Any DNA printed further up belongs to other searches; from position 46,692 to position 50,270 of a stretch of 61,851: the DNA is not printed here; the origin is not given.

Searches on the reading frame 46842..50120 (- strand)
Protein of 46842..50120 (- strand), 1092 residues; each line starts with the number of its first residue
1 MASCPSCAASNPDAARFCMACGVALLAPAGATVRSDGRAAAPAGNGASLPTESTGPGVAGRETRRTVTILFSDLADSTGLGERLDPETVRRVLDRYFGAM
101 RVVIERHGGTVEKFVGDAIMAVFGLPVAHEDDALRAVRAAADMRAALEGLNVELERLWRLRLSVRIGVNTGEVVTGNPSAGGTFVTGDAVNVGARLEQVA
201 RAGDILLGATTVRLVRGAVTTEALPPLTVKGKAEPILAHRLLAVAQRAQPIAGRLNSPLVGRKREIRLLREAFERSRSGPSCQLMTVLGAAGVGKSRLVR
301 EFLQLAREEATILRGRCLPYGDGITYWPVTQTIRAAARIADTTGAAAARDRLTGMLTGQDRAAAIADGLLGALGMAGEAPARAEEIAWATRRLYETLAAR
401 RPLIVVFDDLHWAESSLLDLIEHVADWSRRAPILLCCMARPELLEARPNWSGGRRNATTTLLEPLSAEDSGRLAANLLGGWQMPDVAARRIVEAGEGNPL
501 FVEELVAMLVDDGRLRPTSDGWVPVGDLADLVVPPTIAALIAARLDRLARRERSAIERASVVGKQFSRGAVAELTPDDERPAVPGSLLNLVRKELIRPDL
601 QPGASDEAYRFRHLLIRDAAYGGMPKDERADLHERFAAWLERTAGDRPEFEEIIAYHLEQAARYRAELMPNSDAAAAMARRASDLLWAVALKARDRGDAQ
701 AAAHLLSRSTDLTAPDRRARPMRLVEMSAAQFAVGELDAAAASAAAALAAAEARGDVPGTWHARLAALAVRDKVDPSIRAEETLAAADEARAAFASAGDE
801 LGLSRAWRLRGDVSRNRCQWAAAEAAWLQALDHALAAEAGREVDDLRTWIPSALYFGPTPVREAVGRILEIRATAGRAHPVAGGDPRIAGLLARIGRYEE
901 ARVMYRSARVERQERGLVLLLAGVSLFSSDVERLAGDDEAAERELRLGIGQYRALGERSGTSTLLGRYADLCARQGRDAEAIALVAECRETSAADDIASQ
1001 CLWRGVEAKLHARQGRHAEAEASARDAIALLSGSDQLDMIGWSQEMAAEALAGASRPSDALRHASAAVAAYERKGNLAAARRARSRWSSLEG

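Call 39: search_protein_families(library=pfam, proteins=[window:46842-50120:-], max_evalue=0.001)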
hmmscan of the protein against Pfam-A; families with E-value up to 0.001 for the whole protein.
window:46842-50120:- (1092 aa): 4 families
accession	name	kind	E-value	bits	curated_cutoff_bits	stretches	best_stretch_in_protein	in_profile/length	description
PF13191.12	AAA_16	-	1.2e-25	91.4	32.6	1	258-434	1-165/167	AAA ATPase domain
PF00211.25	Guanylate_cyc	-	4.8e-22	78.9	21.9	1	64-234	6-175/183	Adenylate and Guanylate cyclase catalytic domain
PF13401.12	AAA_22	-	5.2e-06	27.2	27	1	282-439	5-122/130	AAA domain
PF13240.11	Zn_Ribbon_1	-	0.00014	22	25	1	4-22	2-20/23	zinc-ribbon domain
